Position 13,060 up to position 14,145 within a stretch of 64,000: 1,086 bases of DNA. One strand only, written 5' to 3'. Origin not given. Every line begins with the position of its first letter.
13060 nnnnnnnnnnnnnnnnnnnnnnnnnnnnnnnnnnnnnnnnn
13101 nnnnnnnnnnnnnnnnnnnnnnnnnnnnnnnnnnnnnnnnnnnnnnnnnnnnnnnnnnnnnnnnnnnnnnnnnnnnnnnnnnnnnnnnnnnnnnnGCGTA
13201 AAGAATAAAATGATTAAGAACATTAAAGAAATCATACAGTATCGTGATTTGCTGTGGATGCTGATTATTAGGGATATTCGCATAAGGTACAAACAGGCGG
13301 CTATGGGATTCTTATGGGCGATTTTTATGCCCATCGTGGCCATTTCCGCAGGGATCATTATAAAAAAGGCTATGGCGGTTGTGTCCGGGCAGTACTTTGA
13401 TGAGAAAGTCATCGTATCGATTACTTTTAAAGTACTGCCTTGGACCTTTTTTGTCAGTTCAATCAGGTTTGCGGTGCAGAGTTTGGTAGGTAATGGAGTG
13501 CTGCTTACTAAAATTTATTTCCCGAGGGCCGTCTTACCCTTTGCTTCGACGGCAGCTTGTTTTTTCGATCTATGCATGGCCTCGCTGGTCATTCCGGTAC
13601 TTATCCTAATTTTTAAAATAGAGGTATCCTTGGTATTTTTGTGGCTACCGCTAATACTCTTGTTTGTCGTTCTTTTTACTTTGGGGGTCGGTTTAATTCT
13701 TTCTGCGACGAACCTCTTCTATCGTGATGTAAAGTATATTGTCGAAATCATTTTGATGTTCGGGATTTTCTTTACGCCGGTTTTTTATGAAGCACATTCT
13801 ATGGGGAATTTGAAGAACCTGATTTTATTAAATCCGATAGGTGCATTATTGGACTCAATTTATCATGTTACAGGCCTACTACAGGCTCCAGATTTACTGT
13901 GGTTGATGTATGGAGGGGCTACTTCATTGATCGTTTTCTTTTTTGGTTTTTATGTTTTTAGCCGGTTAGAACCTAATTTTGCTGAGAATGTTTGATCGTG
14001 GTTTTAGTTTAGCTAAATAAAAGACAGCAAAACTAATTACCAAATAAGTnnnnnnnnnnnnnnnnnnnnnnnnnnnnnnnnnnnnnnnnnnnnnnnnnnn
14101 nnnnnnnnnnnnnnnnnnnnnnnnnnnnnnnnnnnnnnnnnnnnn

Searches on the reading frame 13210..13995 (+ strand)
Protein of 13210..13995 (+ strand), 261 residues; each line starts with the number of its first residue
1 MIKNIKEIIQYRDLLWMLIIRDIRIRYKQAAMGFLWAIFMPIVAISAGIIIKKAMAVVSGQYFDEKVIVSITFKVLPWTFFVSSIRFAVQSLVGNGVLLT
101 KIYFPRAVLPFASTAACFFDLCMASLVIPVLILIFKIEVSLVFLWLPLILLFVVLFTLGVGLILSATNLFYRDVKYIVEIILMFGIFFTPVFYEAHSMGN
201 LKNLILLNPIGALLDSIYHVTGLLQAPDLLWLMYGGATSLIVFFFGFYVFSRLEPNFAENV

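Call 36: search_protein_families(library=pfam, proteins=[window:13210-13995:+], max_evalue=0.00001)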
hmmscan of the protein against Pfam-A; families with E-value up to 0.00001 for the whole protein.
window:13210-13995:+ (261 aa): 1 family
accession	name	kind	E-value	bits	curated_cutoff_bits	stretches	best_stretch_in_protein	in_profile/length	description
PF01061.29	ABC2_membrane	-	2.1e-08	34.4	26.9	1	15-217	3-206/211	ABC-2 type transporter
